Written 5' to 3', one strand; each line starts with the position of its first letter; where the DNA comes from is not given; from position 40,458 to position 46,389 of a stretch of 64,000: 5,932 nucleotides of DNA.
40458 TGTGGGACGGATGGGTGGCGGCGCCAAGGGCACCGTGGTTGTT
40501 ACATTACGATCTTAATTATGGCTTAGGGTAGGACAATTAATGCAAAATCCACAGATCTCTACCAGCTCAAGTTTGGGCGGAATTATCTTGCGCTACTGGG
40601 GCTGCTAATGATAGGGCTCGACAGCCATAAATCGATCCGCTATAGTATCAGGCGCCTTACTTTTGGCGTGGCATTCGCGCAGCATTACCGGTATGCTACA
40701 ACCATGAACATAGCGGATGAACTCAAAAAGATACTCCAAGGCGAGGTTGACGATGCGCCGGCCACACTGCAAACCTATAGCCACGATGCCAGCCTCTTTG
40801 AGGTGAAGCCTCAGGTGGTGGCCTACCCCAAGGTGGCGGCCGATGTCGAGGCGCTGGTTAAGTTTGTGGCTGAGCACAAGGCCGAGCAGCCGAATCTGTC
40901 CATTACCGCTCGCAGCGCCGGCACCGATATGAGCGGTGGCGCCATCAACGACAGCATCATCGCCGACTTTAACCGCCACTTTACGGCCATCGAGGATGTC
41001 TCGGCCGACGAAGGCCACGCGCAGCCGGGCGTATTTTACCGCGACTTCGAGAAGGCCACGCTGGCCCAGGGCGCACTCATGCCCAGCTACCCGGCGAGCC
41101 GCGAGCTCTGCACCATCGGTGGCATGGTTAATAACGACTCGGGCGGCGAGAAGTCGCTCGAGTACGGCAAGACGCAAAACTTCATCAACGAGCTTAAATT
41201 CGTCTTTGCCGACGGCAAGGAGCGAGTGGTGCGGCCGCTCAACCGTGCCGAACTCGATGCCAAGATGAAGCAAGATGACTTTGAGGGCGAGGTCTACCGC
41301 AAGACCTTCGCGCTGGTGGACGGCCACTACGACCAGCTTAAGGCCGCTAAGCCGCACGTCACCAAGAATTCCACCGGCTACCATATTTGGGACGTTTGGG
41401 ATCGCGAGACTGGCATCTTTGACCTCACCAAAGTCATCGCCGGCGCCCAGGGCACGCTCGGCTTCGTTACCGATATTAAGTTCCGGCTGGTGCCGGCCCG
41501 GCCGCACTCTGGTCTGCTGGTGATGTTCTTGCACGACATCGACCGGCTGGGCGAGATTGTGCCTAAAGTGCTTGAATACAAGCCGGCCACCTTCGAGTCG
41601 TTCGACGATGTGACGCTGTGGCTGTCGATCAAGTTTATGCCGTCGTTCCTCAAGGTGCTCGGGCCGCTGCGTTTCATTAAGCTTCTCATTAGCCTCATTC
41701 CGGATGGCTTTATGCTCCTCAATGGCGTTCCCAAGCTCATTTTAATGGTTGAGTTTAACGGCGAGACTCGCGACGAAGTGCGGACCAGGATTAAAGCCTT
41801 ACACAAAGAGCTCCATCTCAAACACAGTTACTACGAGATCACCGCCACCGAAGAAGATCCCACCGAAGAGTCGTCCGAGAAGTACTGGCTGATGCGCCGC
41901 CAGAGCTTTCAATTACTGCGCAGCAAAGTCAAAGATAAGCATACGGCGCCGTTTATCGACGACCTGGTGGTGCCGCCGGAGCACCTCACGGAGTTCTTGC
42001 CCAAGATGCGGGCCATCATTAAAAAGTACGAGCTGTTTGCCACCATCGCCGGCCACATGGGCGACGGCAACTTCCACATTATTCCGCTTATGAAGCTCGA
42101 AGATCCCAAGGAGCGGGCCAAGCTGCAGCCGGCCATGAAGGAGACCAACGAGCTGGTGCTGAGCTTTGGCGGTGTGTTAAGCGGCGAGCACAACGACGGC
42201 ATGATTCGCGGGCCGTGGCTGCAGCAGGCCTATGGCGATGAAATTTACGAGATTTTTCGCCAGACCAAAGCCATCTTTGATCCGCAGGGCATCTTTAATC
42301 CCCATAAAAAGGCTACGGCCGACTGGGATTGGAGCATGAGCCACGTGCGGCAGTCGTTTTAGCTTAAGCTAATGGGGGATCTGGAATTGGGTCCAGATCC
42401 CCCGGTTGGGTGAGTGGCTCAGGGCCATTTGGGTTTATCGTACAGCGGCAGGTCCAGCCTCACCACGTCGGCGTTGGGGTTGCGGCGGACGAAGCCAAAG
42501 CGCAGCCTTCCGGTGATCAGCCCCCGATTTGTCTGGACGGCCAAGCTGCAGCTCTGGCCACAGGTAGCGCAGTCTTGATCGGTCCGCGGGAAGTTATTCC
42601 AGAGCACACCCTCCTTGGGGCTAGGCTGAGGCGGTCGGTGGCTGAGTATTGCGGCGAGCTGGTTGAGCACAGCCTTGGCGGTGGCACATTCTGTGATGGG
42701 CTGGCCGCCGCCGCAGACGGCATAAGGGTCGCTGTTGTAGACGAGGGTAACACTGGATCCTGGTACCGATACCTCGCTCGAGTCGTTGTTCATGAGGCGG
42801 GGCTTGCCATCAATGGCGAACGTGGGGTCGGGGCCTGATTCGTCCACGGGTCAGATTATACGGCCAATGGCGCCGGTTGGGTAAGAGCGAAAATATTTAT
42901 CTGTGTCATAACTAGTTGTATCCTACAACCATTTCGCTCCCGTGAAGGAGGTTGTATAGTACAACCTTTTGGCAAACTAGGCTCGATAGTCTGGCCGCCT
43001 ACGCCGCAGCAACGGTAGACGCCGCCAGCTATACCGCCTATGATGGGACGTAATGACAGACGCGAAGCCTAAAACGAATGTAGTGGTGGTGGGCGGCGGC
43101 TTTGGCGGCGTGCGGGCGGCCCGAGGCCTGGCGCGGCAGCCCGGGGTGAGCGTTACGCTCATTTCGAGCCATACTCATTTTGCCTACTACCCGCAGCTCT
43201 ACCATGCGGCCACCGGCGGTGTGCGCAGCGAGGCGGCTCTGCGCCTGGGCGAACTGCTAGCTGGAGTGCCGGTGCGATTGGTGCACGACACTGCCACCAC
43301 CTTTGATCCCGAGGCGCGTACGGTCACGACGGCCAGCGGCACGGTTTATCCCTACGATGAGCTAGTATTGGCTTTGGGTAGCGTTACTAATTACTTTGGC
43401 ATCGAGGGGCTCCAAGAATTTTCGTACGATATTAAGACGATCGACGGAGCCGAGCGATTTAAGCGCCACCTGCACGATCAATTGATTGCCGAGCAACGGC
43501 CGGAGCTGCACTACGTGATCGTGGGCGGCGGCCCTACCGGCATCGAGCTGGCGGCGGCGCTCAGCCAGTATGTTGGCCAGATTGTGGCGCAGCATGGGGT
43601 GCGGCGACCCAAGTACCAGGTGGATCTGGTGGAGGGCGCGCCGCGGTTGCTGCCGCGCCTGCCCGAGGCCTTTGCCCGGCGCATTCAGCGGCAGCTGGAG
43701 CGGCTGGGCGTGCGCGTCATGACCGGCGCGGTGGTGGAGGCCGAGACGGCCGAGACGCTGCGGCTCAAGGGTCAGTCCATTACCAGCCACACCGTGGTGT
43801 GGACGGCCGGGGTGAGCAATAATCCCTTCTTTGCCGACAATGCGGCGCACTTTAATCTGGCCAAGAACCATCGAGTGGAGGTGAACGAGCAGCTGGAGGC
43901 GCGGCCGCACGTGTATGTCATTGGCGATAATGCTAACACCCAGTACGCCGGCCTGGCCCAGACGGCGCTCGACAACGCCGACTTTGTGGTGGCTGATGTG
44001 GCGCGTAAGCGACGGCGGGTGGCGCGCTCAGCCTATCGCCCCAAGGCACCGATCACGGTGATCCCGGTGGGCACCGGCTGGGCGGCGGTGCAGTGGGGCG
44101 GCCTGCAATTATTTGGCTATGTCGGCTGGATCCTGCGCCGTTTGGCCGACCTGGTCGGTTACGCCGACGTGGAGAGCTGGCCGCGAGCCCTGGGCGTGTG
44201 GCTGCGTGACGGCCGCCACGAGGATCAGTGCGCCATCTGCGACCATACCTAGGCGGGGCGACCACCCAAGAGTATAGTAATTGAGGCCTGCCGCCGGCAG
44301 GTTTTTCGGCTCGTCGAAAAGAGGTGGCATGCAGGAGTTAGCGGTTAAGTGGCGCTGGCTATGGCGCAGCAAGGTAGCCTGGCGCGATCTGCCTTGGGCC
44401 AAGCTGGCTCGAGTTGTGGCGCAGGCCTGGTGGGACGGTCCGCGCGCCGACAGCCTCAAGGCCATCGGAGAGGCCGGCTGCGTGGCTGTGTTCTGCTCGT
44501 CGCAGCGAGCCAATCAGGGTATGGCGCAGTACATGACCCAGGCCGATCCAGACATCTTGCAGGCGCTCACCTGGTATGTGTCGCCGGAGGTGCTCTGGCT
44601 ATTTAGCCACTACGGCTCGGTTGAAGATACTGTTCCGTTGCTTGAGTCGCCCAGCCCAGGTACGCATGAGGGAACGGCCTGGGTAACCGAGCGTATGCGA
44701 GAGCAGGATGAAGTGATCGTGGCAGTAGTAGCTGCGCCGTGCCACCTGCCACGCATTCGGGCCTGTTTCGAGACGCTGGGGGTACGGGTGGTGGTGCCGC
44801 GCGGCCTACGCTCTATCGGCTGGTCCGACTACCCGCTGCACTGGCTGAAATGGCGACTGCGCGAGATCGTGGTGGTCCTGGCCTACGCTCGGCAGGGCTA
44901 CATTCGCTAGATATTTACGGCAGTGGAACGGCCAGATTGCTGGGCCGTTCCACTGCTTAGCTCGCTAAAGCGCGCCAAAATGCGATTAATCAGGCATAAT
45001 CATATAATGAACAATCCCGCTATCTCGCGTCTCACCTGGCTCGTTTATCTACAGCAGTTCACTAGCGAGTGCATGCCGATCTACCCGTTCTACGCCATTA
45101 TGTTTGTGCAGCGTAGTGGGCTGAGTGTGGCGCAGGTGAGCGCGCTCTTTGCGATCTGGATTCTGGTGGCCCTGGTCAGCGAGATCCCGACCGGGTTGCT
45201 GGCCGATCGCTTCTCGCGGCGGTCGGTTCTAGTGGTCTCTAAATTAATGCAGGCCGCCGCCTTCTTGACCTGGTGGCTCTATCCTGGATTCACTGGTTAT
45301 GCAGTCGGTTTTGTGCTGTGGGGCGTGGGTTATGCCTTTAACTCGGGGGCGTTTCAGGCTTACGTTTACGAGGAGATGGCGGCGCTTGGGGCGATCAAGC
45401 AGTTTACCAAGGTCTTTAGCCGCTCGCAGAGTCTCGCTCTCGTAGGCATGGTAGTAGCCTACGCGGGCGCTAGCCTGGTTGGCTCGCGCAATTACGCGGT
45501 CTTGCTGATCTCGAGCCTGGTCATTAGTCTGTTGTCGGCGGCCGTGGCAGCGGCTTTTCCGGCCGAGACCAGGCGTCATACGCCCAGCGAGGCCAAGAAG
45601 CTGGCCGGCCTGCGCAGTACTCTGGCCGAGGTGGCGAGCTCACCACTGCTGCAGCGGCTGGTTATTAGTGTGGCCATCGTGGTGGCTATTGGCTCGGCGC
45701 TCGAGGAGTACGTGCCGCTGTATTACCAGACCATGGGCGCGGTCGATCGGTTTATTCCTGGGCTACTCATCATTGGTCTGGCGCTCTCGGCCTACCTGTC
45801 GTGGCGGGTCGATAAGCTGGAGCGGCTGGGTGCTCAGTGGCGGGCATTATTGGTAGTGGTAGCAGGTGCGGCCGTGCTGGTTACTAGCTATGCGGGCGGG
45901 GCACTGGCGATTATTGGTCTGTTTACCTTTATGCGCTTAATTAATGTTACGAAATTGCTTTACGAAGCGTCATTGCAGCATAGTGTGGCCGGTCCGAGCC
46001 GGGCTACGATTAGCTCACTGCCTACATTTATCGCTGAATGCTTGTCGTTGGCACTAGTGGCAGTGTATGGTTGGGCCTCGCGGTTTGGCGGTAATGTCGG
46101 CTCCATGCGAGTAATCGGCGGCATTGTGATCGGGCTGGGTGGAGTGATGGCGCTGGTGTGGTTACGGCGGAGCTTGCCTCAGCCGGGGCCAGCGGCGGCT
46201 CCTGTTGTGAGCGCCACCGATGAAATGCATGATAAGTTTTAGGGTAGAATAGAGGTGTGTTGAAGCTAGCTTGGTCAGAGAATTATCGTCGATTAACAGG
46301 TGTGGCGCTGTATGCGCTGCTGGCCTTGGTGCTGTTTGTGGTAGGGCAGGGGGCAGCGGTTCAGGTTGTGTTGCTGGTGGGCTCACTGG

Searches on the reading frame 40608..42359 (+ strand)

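Call 84: search_protein_families(library=pfam, proteins=[window:40608-42359:+], max_evalue=0.01)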
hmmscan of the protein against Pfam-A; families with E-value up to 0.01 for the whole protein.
window:40608-42359:+ (584 aa): 2 families
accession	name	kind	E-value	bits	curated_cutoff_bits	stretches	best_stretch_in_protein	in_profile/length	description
PF02913.24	FAD-oxidase_C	-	4.8e-43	148.1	21.2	1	303-567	7-247/248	FAD linked oxidases, C-terminal domain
PF01565.28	FAD_binding_4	-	3.2e-23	82.4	26.4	1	68-205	1-135/139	FAD binding domain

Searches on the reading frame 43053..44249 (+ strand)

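Call 84: search_protein_families(library=pfam, proteins=[window:43053-44249:+], max_evalue=0.01)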
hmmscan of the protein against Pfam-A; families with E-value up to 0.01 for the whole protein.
window:43053-44249:+ (399 aa): 10 families
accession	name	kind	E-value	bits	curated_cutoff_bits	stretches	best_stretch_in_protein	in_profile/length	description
PF07992.20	Pyr_redox_2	-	4e-49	168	26.1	1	9-308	2-290/291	Pyridine nucleotide-disulphide oxidoreductase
PF00070.33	Pyr_redox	-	5.9e-16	59.2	22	1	153-231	1-66/82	Pyridine nucleotide-disulphide oxidoreductase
PF13454.12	NAD_binding_9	-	3.1e-06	27.7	21.8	0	155-197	1-34/155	FAD-NAD(P)-binding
PF13738.12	Pyr_redox_3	-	7.7e-06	25.8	30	0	6-46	163-202/305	Pyridine nucleotide-disulphide oxidoreductase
PF01266.30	DAO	-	1e-05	25.7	27.9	1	10-44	2-35/353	FAD dependent oxidoreductase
PF01494.25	FAD_binding_3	-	1.3e-05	25.1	22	1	7-47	1-40/349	FAD binding domain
PF13450.12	NAD_binding_8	-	2.5e-05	24.9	21.9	1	12-43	1-31/68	NAD(P)-binding Rossmann-like domain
PF01946.23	Thi4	-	8.4e-05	22.4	26.2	1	8-40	18-50/235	Thi4 family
PF12831.13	FAD_oxidored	-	0.0036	17.1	27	1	10-41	2-32/416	FAD dependent oxidoreductase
PF00890.30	FAD_binding_2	-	0.0058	16.3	20.4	1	10-43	2-34/414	FAD binding domain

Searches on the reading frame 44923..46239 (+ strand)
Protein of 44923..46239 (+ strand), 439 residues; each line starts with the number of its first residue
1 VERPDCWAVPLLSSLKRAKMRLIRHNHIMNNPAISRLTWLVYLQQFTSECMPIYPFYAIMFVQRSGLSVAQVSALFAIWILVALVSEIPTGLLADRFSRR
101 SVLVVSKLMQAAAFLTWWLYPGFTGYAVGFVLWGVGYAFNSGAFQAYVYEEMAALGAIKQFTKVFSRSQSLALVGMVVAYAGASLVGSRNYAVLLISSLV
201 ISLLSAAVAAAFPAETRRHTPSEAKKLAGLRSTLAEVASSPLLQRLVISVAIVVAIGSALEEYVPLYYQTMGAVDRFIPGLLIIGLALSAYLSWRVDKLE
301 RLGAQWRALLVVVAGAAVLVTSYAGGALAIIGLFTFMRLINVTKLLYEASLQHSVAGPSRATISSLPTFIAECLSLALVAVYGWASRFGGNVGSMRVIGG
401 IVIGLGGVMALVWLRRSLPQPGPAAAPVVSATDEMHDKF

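Call 84: search_protein_families(library=pfam, proteins=[window:44923-46239:+], max_evalue=0.01)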
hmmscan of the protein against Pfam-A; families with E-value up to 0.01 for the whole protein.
window:44923-46239:+ (439 aa): 2 families
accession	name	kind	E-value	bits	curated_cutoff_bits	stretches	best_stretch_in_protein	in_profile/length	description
PF07690.21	MFS_1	-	2.9e-13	49.9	33.4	1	53-336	15-309/347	Major Facilitator Superfamily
PF12832.13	MFS_1_like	-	6.1e-09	35.8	25.2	1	53-312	18-284/373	MFS_1 like family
